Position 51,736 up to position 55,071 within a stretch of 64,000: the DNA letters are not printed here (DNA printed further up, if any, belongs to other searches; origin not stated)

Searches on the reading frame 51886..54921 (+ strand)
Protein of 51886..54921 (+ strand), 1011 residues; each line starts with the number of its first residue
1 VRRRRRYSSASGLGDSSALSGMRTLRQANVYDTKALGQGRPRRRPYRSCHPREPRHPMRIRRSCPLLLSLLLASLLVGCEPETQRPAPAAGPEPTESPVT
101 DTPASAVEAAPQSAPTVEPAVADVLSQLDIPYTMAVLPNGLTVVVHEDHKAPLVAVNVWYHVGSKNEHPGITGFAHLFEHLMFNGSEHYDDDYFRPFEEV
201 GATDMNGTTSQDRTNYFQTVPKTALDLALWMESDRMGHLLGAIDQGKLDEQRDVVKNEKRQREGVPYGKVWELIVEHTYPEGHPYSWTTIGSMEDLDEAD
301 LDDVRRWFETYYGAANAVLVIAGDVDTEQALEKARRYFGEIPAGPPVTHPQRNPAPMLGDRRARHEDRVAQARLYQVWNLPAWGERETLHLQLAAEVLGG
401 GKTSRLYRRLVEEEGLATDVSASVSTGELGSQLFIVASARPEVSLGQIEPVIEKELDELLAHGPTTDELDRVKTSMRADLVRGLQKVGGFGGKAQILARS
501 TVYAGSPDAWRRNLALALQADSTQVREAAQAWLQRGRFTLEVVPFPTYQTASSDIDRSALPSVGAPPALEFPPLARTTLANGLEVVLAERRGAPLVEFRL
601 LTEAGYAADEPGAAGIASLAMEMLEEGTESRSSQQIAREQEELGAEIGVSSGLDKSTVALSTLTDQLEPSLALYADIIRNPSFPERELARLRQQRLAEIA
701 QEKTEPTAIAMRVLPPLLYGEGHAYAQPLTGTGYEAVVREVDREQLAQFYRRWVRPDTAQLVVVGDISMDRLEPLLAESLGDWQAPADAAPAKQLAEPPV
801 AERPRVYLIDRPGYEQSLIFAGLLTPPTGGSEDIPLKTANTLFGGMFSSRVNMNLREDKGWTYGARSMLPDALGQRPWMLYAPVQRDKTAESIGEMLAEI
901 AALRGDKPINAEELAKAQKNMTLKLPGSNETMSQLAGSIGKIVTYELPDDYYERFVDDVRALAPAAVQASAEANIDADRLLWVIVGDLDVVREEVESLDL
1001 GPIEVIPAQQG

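Call 35: search_protein_families(library=ncbifam, proteins=[window:51886-54921:+], max_evalue=0.00001)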
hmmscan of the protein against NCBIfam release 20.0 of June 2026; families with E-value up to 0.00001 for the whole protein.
window:51886-54921:+ (1011 aa): 4 families
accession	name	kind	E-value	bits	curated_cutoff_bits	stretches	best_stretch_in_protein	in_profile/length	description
NF047422.1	YfmF_fam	equivalog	5.2e-27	94.8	285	2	694-937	133-365/412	EF-P 5-aminopentanol modification-associated protein YfmF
TIGR02110.1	PQQ_syn_pqqF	equivalog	3.4e-15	55.9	320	1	136-409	4-275/697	pyrroloquinoline quinone biosynthesis protein PqqF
NF047421.1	YfmH_fam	equivalog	1.9e-13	50.4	250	1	166-333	54-213/425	EF-P 5-aminopentanol modification-associated protein YfmH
NF011681.0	PRK15101.1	equivalog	2.7e-11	42.2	765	1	132-342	44-256/961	pitrilysin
